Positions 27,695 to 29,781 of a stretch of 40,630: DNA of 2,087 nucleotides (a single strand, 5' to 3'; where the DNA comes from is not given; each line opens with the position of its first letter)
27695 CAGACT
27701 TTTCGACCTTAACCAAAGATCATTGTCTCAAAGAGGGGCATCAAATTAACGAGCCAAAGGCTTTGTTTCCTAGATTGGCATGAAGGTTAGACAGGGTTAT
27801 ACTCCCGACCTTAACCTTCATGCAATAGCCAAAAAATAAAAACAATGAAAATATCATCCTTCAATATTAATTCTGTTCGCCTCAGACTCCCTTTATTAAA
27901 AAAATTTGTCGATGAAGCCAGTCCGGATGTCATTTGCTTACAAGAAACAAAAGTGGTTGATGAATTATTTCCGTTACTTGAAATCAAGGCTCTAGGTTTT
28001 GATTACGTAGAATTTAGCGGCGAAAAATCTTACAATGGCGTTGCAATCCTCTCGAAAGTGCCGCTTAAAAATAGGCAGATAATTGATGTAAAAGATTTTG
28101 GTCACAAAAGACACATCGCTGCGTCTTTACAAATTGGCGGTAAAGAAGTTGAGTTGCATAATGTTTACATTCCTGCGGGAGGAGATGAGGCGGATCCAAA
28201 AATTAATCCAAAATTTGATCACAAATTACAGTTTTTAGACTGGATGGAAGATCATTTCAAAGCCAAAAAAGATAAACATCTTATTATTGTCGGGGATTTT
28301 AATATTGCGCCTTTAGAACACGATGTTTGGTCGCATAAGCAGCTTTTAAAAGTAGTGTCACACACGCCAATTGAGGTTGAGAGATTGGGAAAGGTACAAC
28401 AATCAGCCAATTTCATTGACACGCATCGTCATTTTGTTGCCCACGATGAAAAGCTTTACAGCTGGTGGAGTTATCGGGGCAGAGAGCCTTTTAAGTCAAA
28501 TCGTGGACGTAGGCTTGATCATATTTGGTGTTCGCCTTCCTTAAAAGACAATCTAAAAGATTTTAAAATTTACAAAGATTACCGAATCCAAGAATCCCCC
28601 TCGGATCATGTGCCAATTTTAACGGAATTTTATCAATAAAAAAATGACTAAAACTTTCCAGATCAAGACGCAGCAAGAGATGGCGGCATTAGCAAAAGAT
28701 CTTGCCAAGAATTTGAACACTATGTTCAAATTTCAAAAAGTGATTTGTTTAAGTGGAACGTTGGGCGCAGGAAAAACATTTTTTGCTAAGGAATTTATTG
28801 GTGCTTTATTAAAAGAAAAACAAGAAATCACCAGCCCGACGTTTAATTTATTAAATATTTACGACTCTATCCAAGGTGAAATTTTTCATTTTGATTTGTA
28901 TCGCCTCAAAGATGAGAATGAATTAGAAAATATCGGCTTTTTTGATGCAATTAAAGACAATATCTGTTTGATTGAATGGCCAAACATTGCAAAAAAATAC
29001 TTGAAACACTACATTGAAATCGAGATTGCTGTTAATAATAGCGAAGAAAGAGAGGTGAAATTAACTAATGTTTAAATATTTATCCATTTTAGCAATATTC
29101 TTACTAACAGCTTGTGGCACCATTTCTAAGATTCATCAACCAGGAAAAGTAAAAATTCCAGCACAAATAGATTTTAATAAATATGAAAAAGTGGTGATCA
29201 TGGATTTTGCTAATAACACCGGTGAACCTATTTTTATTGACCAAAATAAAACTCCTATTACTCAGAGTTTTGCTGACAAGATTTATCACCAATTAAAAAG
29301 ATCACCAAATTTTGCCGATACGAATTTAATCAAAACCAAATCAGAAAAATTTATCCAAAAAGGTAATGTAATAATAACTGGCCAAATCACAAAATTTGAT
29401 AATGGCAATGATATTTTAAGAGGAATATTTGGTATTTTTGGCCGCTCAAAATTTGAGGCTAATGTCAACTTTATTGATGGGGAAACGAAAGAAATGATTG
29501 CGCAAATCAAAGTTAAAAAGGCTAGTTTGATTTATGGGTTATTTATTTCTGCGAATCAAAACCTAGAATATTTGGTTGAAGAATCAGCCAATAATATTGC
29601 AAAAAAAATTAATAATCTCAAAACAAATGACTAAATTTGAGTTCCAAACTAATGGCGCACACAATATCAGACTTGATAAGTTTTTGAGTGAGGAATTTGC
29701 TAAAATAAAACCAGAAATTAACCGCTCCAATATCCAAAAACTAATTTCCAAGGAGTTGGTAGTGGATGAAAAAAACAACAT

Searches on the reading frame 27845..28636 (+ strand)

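Call 86: search_protein_families(library=pfam, proteins=[window:27845-28636:+], max_evalue=0.00001)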
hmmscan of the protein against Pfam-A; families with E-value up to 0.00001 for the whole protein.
window:27845-28636:+ (264 aa): 2 families
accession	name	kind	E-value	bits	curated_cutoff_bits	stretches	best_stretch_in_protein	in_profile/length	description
PF03372.29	Exo_endo_phos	-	2.5e-23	83.4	24.5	1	5-255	2-225/225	Endonuclease/Exonuclease/phosphatase family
PF14529.12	Exo_endo_phos_2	-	1.4e-06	28.6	27.4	1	104-258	3-116/117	Endonuclease-reverse transcriptase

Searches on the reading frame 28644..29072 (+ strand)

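Call 86: search_protein_families(library=pfam, proteins=[window:28644-29072:+], max_evalue=0.00001)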
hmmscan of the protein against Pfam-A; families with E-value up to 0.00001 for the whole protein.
window:28644-29072:+ (143 aa): 1 family
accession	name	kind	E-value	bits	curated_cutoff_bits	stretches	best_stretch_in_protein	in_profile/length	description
PF02367.23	TsaE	-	1.8e-35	122.1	26.6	1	8-137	2-127/128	Threonylcarbamoyl adenosine biosynthesis protein TsaE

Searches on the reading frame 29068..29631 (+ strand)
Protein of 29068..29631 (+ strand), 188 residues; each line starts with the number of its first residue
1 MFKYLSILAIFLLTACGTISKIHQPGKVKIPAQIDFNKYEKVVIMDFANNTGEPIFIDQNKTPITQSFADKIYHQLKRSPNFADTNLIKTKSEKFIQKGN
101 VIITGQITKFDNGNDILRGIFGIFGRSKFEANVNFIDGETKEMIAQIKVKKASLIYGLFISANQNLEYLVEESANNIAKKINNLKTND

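Call 86: search_protein_families(library=pfam, proteins=[window:29068-29631:+], max_evalue=0.00001)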
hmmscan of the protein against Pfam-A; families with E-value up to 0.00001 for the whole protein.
window:29068-29631:+ (188 aa): 1 family
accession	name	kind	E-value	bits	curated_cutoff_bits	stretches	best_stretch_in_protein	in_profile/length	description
PF14366.11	DUF4410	-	7e-11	42.6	26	1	58-154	25-117/120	Domain of unknown function (DUF4410)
